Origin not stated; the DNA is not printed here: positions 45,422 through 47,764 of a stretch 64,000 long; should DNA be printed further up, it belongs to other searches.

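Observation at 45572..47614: DPP-IV/S9-type peptidase homolog with all three catalytic-triad positions substituted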

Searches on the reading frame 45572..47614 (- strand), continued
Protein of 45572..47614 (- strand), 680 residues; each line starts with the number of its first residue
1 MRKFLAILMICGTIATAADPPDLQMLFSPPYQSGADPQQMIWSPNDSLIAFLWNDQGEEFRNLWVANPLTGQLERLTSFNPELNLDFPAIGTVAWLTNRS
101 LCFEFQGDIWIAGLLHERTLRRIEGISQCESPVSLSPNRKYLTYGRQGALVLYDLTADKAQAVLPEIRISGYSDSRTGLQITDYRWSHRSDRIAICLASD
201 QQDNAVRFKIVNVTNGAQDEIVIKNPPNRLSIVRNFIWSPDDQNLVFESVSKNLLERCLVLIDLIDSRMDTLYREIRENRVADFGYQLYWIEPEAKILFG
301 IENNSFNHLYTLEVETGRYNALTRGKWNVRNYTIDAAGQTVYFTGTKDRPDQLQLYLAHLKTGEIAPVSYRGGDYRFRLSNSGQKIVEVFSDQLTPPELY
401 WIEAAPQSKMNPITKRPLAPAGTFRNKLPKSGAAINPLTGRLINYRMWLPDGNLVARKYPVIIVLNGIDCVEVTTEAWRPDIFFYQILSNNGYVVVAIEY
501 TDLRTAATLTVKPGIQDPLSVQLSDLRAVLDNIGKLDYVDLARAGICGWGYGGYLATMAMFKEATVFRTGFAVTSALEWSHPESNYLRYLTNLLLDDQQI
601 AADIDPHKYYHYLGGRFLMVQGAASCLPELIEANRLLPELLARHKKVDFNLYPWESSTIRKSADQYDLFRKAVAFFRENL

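Call 30: find_related_loci(query=A2, collection=genome_contigs, flank=10000)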
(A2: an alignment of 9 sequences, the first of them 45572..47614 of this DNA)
Query A2 (680 aa) in genome_contigs; peptide patterns used: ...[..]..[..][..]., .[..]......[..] (x = any residue, [..] = any of these).
106 stretches matched a pattern; 19 encode a relative of the query (tblastn E <= 1e-3); 18 distinct loci.
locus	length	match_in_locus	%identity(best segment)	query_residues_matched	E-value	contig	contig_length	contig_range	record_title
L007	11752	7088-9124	54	1-680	0e+0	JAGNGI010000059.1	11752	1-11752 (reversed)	MAG: Candidatus Neomarinimicrobiota bacterium isolate Go_SlDig_bin_199 Go_SlDig_16385_length_11752_cov_171.037591, whole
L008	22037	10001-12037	55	1-680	0e+0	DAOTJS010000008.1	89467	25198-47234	MAG TPA_asm: Candidatus Neomarinimicrobiota bacterium isolate AMR_MDS_2993 NODE_256_length_89467_cov_28.120968, whole ge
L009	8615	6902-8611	61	1-570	0e+0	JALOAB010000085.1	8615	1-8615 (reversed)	MAG: Candidatus Neomarinimicrobiota bacterium isolate SO_2017_LW2 bin 134 scaffold_17751_c1_LW138R_2017, whole genome sh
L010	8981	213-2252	60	1-680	0e+0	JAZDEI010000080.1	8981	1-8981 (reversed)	MAG: Candidatus Neomarinimicrobiota bacterium isolate MEGAHIT-group-0.133 k141_10728615, whole genome shotgun sequence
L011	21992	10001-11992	37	22-680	7e-127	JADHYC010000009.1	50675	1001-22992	MAG: Candidatus Neomarinimicrobiota bacterium isolate BS750m-G69 BS-750m-C494, whole genome shotgun sequence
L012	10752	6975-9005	31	1-676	6e-100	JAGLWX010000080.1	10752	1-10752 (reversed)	MAG: Candidatus Neomarinimicrobiota bacterium isolate RS_12_34 ZL285.bin.34.fa_80, whole genome shotgun sequence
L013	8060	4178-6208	30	1-676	2e-96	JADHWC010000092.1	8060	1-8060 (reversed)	MAG: Candidatus Neomarinimicrobiota bacterium isolate BS750m-G17 BS-750m-C17844, whole genome shotgun sequence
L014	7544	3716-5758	28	1-680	2e-87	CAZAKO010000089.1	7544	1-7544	MAG TPA_asm: uncultured bacterium isolate SRP098346_co1_289 genome assembly, contig: NODE_13501_length_7544_cov_130.0045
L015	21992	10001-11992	36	8-680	6e-136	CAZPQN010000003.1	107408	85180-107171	MAG TPA_asm: uncultured bacterium isolate SRP098346_co1_291 genome assembly, contig: NODE_30_length_107408_cov_141.84472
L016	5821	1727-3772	28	1-680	2e-85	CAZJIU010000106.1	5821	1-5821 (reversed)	MAG TPA_asm: uncultured bacterium isolate binchicken_co89_626 genome assembly, contig: NODE_29589_length_5821_cov_10.942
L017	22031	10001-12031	32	1-676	5e-101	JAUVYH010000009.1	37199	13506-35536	MAG: Candidatus Neomarinimicrobiota bacterium isolate CSMAG_1237 CSMAG_1237_k141_2082618_length_37199_cov_9.4510, whole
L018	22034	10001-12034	36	1-680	3e-143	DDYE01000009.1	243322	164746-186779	MAG TPA_asm: Candidatus Marinimicrobia bacterium UBA2242 UBA2242_contig_1035, whole genome shotgun sequence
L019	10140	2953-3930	30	264-588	3e-39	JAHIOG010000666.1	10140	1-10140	MAG: bacterium isolate KR13_S3.mb.119 KR13_S3.mb.119_k141_630925, whole genome shotgun sequence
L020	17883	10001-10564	26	387-579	1e-8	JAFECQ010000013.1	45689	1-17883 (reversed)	MAG: Proteobacteria bacterium isolate SZAS-37 PROT-AMP-15__13__length-45689, whole genome shotgun sequence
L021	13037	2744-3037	30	483-579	6e-7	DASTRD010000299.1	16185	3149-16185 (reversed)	MAG TPA_asm: Povalibacter sp. isolate SMAG_U2242 k141_1775162, whole genome shotgun sequence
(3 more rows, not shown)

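Call 32: predict_structure(alignment_id=A3)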
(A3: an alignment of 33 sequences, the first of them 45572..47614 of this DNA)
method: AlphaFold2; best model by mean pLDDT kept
length: 680 residues; sequences in the alignment: 33
mean_pLDDT: 83.4   pTM: 0.85
mean pLDDT of the five models: 83.4, 82.4, 82.1, 82.0, 81.2
residues with pLDDT >= 90: 308; 70-90: 273; 50-70: 62; < 50: 37
segments of 3 or more residues with pLDDT < 50: 1-3, 8-19, 83-85, 168-181
pLDDT, mean of each block of 10 residues (from residue 1): 50 41 74 81 96 84 93 87 58 92 91 85 88 89 86 91 63 31 81 79 72 87 67 86 91 86 87 86 79 91 87 93 89 92 89 92 92 92 95 89 94 84 76 92 91 88 77 69 89 92 83 83 95 96 93 92 94 81 63 73 81 92 72 82 92 83 88 95
secondary structure, 60 per line:
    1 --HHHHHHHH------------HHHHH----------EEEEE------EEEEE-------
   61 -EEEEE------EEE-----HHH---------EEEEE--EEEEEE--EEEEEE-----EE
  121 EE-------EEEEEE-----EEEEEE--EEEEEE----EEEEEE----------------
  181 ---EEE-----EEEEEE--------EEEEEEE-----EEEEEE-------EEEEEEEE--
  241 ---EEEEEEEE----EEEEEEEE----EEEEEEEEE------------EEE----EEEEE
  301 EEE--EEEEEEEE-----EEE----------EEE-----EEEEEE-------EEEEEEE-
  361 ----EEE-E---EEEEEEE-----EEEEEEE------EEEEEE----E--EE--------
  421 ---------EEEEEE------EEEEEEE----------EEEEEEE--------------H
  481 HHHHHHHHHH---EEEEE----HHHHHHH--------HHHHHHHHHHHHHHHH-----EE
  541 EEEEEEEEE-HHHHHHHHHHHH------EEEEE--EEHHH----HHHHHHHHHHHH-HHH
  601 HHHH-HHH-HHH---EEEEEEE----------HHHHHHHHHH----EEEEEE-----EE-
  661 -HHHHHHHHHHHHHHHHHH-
elements in order (helices of 4 or more, strands of 3 or more residues): H3-10 H23-27 E38-42 E49-53 E62-66 E73-75 E93-97 E100-105 E108-113 E119-122 E130-135 E141-146 E149-154 E159-164 E184-186 E192-197 E206-212 E218-223 E231-238 E244-251 E256-263 E268-276 E289-291 E296-303 E306-313 E319-321 E332-334 E340-345 E353-359 E365-367 E373-379 E385-391 E398-403 E430-435 E442-448 E459-465 H480-490 E494-498 H503-509 H518-533 E539-549 H551-562 E569-573 H585-596 H598-604 E616-622 H633-642 E647-652 H662-679

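Call 35: search_protein_representatives(alignment_id=A2)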
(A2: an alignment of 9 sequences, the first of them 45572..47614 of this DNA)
Query: 9 sequences, 680 profile positions. Proteins with E-value up to 0.001 (for the whole library): 8426; up to 1e-10: 2748; up to 1e-30: 513. The best 150 are listed.
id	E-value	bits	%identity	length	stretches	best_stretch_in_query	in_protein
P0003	0.0e+00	1212.5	-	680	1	1-680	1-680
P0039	2.5e-194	663.6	-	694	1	1-680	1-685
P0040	3.9e-186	636.5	-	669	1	1-680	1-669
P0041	4.6e-181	619.7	-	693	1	1-680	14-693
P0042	4.2e-172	590.1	-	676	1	1-678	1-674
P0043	3.3e-162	557.4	-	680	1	1-676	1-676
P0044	4.8e-143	494.1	-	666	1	1-679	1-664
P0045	1.8e-140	485.6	-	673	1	1-680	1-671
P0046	2.4e-132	458.8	-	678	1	1-675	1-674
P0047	2.1e-101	356.5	-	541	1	142-677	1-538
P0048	7.0e-98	344.8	-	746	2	216-680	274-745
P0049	6.7e-81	288.7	-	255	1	269-524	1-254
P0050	4.6e-80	286.0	-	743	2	229-678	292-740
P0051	2.6e-77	276.9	-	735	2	220-679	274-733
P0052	2.0e-70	254.1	-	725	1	21-678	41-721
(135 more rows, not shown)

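Call 36: fold_search(model_id=the predicted structure, library=pdb)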
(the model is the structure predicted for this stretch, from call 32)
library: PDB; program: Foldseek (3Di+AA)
matches with E <= 10: 1879; with E <= 0.001: 1586
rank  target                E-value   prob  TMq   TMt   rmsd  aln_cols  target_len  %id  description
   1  5yp4_D                5.0e-43  1.00  0.83  0.79   5.0       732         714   19  Crystal structure of dipeptidyl peptidase IV (DPP IV) with Lys-Pro from Pseudoxanthomonas mexicana WO24 (released 2018-02-21)
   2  2ecf                  5.0e-43  1.00  0.79  0.77   5.5       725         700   20  Crystal Structure of Dipeptidyl Aminopeptidase IV from Stenotrophomonas maltophilia (released 2008-02-26)
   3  5yp1_B                2.9e-42  1.00  0.81  0.76   5.2       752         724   19  Crystal structure of dipeptidyl peptidase IV (DPP IV) from Pseudoxanthomonas mexicana WO24 (released 2018-02-21)
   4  5yp1_C                1.2e-41  1.00  0.78  0.76   5.9       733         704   20  Crystal structure of dipeptidyl peptidase IV (DPP IV) from Pseudoxanthomonas mexicana WO24 (released 2018-02-21)
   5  5yp1_D                3.5e-40  1.00  0.77  0.75   6.0       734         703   20  Crystal structure of dipeptidyl peptidase IV (DPP IV) from Pseudoxanthomonas mexicana WO24 (released 2018-02-21)
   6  5yp1_A                5.4e-40  1.00  0.80  0.78   5.3       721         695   20  Crystal structure of dipeptidyl peptidase IV (DPP IV) from Pseudoxanthomonas mexicana WO24 (released 2018-02-21)
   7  5yp4_C                3.5e-39  1.00  0.77  0.76   6.1       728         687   20  Crystal structure of dipeptidyl peptidase IV (DPP IV) with Lys-Pro from Pseudoxanthomonas mexicana WO24 (released 2018-02-21)
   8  7y4f_A                6.1e-38  1.00  0.74  0.71   6.3       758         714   17  bacterial DPP4 (released 2023-06-14)
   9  2d5l                  8.4e-38  1.00  0.72  0.73   6.2       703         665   18  Crystal Structure of Prolyl Tripeptidyl Aminopeptidase from Porphyromonas gingivalis (released 2006-09-19)
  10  7y4g_A                1.7e-37  1.00  0.73  0.70   6.0       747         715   17  sit-bound btDPP4 (released 2023-06-14)
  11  2z3w                  3.0e-37  1.00  0.71  0.74   5.8       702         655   18  Prolyl tripeptidyl aminopeptidase mutant E636A (released 2008-02-19)
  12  2eep                  3.5e-37  1.00  0.70  0.72   6.9       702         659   18  Prolyl Tripeptidyl Aminopeptidase Complexed with an Inhibitor (released 2008-02-19)
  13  2z3z                  7.1e-37  1.00  0.71  0.74   6.1       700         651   18  Prolyl tripeptidyl aminopeptidase mutant E636A complexd with an inhibitor (released 2008-02-19)
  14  2dcm                  1.1e-36  1.00  0.71  0.73   6.4       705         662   19  The Crystal Structure of S603A Mutated Prolyl Tripeptidyl Aminopeptidase Complexed with Substrate (released 2006-09-19)
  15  5olj                  2.8e-35  1.00  0.75  0.73   7.2       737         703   16  Crystal structure of Porphyromonas gingivalis dipeptidyl peptidase 4 (released 2017-09-06)
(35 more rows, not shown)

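Call 57: search_protein_families(library=pfam, proteins=[L011:5185-6636:+, L011:6749-9646:+, L017:4315-5832:+, L017:5887-7680:+, L017:7691-8563:+, L017:9044-9700:+], max_evalue=0.0001)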
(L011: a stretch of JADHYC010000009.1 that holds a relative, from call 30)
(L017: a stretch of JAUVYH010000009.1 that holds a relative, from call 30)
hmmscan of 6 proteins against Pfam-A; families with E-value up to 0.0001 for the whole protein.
L011:5185-6636:+ (483 aa): 1 family
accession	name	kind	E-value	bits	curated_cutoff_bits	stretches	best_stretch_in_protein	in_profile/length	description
PF00266.25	Aminotran_5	-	6e-41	141.1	21.5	1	53-460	1-360/371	Aminotransferase class-V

L011:6749-9646:+ (965 aa): 4 families
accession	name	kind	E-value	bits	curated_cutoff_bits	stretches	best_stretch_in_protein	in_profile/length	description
PF18560.7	Lectin_like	-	1.3e-26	94.1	27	1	277-439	1-155/156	Lectin like domain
PF00112.29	Peptidase_C1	-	3.2e-16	60.5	20.7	1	164-257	120-212/220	Papain family cysteine protease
PF00963.24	Cohesin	-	1e-10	42.4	24.1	1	446-558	2-123/139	Cohesin domain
PF18962.6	Por_Secre_tail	-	4.7e-08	33.6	27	1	877-945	2-65/75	Secretion system C-terminal sorting domain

L017:4315-5832:+ (505 aa): 4 families
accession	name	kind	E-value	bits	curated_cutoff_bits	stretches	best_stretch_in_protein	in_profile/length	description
PF00041.27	fn3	-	2.3e-08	34.5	25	1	194-290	2-73/84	Fibronectin type III domain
PF13860.13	FlgD_ig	-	7.4e-08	32.7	27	1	429-492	12-76/79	FlgD Ig-like domain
PF18962.6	Por_Secre_tail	-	3.5e-06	27.6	27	1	421-501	2-73/75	Secretion system C-terminal sorting domain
PF16656.11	Pur_ac_phosph_N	-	4.3e-05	24.4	30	1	198-291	6-84/93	Purple acid Phosphatase, N-terminal domain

L017:5887-7680:+ (597 aa): 4 families
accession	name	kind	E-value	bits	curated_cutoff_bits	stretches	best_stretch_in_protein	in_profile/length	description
PF04231.19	Endonuclease_1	-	9.3e-37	127.4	25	1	82-296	3-235/235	Endonuclease I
PF00932.25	LTD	-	3.3e-13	50.4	34.3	1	308-408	3-95/109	Lamin Tail Domain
PF13860.13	FlgD_ig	-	7.4e-08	32.7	27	1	531-583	23-75/79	FlgD Ig-like domain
PF18962.6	Por_Secre_tail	-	2.5e-05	24.9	27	1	513-585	2-66/75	Secretion system C-terminal sorting domain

L017:7691-8563:+ (290 aa): 1 family
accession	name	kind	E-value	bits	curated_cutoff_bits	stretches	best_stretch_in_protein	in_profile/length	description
PF02574.22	S-methyl_trans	-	4.8e-72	243.6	22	1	13-288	1-282/283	Homocysteine S-methyltransferase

L017:9044-9700:+ (218 aa): 3 families
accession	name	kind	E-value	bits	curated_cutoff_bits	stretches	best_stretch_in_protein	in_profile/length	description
PF08241.18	Methyltransf_11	-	2.1e-12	47.9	21.2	1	62-149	1-87/95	Methyltransferase domain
PF13649.12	Methyltransf_25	-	1.2e-08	35.9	27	1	62-149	2-93/97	Methyltransferase domain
PF08242.18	Methyltransf_12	-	1.5e-05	26.1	30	1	62-148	1-91/98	Methyltransferase domain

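Call 71: search_protein_families(library=padloc, proteins=[window:45572-47614:-], max_evalue=0.001)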
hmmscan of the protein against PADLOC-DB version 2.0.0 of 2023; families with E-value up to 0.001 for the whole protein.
window:45572-47614:- (680 aa): 0 families
